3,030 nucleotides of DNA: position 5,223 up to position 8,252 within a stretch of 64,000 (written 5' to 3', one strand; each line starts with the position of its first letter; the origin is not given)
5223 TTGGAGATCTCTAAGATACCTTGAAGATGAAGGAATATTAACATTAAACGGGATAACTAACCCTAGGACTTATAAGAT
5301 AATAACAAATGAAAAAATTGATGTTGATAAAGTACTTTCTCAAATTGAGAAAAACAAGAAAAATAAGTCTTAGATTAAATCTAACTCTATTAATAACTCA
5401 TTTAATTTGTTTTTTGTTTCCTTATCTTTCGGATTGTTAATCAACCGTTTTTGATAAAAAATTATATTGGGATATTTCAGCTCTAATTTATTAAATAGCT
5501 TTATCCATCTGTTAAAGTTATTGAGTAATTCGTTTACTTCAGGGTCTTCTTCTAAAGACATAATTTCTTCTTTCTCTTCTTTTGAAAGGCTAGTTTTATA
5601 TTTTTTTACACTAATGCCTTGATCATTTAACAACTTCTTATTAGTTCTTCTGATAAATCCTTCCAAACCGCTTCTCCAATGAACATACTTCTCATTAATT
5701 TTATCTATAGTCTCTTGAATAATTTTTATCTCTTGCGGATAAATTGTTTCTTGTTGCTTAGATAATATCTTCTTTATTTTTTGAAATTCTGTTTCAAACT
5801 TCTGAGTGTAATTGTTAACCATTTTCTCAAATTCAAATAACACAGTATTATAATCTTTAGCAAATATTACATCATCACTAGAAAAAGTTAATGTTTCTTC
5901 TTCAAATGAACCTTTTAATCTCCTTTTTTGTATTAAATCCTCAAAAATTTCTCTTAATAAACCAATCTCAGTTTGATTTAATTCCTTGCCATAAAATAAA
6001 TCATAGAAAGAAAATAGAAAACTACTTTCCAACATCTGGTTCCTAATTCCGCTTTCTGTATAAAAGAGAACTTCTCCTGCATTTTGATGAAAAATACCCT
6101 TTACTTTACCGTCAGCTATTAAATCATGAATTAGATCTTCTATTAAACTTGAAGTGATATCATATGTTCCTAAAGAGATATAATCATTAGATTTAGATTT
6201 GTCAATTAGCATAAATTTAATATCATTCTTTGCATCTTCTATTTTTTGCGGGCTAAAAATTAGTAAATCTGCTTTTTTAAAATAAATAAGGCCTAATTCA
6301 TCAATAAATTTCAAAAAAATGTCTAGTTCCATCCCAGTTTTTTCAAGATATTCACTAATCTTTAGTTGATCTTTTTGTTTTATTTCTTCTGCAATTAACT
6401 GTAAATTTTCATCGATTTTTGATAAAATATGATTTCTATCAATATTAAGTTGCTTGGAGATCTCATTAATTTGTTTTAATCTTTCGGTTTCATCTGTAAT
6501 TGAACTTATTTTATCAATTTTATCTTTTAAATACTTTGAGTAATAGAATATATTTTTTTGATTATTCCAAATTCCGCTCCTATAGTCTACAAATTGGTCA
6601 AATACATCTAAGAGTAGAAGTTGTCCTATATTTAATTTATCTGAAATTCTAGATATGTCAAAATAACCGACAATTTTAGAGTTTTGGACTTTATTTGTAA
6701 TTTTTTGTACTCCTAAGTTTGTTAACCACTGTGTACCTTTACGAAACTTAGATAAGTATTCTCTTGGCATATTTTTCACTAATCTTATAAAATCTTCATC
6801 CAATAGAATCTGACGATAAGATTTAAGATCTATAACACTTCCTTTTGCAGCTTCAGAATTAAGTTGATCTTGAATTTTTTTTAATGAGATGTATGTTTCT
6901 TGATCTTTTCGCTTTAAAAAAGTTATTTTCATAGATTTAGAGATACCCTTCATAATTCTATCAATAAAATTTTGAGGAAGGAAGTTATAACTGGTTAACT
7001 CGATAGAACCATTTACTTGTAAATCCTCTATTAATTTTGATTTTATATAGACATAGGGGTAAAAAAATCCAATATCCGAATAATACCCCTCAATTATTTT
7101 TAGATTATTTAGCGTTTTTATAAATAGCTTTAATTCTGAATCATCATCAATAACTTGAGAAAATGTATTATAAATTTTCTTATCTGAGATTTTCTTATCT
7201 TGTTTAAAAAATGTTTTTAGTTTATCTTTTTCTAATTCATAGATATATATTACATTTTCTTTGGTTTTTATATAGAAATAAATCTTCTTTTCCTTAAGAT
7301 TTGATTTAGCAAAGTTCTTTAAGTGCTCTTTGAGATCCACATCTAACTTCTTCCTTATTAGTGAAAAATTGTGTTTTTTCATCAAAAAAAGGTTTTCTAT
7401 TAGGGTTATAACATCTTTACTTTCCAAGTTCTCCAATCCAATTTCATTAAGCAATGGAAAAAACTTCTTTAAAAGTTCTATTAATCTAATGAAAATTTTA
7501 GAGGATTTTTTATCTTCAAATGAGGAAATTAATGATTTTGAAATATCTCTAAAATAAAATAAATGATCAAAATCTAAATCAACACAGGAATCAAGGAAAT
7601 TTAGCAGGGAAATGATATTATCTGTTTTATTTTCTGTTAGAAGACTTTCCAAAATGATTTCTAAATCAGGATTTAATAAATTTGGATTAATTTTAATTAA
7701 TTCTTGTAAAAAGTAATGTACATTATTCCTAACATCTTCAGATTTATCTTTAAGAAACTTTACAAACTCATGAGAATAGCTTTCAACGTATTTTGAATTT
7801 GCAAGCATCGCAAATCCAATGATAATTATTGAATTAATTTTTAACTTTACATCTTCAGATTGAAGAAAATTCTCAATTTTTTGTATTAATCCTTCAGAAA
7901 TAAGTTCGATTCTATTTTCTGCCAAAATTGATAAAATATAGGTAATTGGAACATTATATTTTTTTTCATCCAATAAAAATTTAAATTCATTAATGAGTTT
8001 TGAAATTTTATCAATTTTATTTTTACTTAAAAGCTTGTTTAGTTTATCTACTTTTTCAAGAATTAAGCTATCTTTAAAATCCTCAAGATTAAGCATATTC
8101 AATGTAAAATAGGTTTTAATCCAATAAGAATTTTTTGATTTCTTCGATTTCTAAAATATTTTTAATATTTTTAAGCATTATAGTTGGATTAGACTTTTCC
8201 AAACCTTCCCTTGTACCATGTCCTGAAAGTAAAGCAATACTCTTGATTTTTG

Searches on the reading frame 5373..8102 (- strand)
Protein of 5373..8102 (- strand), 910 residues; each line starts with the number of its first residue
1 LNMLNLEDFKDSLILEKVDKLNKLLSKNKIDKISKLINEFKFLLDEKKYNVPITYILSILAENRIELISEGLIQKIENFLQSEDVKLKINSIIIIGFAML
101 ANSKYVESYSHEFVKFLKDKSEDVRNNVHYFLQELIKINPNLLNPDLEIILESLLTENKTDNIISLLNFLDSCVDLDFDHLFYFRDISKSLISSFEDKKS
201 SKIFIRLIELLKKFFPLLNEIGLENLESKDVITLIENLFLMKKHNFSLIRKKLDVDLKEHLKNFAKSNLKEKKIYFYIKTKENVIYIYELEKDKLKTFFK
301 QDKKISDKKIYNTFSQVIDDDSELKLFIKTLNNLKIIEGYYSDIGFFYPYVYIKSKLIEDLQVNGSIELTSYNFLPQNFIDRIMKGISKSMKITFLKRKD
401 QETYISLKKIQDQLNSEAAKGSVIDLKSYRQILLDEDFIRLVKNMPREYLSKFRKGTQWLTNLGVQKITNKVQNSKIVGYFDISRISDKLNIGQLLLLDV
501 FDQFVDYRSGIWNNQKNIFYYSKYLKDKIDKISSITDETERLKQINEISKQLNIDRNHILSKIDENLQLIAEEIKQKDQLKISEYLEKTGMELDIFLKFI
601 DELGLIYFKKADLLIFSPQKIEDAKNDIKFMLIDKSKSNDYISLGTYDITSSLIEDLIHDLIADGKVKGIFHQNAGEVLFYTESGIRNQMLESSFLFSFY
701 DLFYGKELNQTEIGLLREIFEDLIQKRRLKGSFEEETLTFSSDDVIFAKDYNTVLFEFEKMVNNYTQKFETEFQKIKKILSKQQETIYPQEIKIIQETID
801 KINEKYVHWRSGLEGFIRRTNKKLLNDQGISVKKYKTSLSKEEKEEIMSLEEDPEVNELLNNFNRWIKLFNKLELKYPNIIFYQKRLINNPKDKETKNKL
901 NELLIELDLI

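Call 23: search_protein_families(library=pfam, proteins=[window:5373-8102:-], max_evalue=0.001)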
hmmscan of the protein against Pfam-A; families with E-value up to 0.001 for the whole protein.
window:5373-8102:- (910 aa): 2 families
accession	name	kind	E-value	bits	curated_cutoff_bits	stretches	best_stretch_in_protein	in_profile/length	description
PF12717.13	Cnd1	-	0.00045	20.7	26.4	1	64-174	14-127/162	non-SMC mitotic condensation complex subunit 1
PF14890.11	Intein_splicing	-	0.00067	19.9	35.8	0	523-788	29-136/155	Intein splicing domain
